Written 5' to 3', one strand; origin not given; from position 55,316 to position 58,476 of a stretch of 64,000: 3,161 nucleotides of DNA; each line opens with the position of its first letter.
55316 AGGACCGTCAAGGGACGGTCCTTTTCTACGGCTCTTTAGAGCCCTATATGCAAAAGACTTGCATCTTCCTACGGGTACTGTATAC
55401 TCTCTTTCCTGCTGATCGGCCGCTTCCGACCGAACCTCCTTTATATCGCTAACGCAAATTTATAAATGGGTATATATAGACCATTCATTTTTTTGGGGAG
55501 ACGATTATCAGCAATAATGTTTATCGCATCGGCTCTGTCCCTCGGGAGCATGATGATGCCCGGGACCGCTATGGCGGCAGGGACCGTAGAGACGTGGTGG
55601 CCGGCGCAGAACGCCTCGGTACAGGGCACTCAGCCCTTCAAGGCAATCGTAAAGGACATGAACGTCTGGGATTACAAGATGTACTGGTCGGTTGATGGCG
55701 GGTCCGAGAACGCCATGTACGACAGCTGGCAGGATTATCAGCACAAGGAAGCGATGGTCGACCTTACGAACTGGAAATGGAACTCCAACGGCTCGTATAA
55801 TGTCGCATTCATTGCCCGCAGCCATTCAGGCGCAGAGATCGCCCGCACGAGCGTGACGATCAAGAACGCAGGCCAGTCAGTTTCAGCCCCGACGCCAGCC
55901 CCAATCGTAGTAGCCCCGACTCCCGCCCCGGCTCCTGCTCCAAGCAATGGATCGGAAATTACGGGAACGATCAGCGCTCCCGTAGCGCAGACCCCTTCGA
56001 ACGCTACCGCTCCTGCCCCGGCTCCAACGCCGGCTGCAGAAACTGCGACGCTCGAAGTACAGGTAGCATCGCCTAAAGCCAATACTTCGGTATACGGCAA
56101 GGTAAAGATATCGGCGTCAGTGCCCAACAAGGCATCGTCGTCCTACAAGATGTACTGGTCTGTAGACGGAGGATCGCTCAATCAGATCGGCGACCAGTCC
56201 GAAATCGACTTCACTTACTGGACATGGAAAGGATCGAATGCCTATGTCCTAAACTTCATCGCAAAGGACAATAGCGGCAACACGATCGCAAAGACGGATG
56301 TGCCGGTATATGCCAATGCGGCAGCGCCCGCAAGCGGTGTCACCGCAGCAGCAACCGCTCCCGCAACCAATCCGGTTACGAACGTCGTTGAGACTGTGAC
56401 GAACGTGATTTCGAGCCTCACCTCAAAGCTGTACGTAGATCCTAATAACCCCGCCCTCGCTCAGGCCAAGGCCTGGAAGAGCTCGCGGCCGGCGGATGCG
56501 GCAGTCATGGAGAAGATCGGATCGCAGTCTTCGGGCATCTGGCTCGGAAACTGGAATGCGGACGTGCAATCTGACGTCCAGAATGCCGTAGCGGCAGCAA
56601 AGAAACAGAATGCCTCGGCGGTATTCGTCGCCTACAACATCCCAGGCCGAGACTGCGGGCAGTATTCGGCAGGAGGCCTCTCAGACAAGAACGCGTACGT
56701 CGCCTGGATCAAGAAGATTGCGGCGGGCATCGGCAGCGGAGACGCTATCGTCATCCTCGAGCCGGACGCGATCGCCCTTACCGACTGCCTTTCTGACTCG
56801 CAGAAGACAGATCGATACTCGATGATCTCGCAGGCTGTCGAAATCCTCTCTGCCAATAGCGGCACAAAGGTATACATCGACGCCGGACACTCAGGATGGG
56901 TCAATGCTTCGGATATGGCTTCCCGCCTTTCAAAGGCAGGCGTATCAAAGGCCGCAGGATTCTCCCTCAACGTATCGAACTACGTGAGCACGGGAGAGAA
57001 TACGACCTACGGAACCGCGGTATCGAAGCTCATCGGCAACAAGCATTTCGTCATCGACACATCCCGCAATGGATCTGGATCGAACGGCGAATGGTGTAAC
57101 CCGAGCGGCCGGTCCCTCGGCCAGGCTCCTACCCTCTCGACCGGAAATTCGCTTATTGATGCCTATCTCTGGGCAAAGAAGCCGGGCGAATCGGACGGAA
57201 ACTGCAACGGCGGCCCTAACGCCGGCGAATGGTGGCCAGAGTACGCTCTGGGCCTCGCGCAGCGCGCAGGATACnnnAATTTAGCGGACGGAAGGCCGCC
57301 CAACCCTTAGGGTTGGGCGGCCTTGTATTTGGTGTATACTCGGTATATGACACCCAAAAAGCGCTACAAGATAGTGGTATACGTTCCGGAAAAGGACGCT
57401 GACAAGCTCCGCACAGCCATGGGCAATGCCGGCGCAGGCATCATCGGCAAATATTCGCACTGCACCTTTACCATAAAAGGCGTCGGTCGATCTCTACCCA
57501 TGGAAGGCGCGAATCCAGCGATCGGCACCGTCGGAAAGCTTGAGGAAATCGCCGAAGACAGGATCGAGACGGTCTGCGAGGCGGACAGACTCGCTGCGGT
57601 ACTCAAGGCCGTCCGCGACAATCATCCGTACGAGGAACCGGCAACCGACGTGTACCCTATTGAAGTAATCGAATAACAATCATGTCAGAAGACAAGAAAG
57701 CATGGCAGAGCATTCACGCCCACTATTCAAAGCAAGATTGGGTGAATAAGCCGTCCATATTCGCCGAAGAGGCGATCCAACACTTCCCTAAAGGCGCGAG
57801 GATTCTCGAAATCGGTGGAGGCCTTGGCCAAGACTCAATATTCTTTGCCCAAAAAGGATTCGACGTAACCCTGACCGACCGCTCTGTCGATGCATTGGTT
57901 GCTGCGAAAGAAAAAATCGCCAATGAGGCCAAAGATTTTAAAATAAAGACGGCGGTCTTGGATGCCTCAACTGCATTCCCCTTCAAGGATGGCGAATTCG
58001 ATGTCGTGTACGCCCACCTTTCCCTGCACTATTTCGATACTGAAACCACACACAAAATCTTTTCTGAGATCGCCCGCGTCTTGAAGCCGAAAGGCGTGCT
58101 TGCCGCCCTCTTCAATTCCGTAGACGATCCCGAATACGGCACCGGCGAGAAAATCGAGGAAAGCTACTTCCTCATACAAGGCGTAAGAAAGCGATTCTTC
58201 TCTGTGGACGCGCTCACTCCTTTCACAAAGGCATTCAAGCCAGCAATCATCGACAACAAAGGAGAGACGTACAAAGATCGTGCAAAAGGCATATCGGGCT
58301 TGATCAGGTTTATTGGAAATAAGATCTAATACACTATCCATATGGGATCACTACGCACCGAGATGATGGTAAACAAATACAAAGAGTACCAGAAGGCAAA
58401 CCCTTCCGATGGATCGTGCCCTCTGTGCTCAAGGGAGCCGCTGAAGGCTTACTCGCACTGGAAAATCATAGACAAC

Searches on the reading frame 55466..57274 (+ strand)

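Call 65: search_protein_families(library=pfam, proteins=[window:55466-57274:+], max_evalue=0.00001)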
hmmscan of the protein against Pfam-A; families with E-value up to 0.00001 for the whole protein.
window:55466-57274:+ (603 aa): 1 family
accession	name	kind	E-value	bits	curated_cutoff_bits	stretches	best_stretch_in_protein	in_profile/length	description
PF01341.22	Glyco_hydro_6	-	7.7e-66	223.4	27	1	334-583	3-300/305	Glycosyl hydrolases family 6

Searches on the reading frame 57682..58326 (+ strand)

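Call 65: search_protein_families(library=pfam, proteins=[window:57682-58326:+], max_evalue=0.00001)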
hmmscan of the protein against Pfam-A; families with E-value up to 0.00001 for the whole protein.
window:57682-58326:+ (215 aa): 7 families
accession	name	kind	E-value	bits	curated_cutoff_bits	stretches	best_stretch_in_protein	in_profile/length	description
PF13649.12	Methyltransf_25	-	1.3e-18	67.8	27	1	41-138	1-97/97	Methyltransferase domain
PF08241.18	Methyltransf_11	-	9.2e-18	65.1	21.2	1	42-141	1-94/95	Methyltransferase domain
PF08242.18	Methyltransf_12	-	3.9e-14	53.6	30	1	42-140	1-98/98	Methyltransferase domain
PF13847.12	Methyltransf_31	-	3.6e-12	46.6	27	1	37-142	3-109/145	Methyltransferase domain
PF13489.12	Methyltransf_23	-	1.3e-10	41.6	27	1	33-140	18-114/164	Methyltransferase domain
PF03848.20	TehB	-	4.3e-07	30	20.4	1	37-138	30-128/193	Tellurite resistance protein TehB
PF01209.24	Ubie_methyltran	-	4.6e-07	29.9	20.1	1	36-144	46-153/233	ubiE/COQ5 methyltransferase family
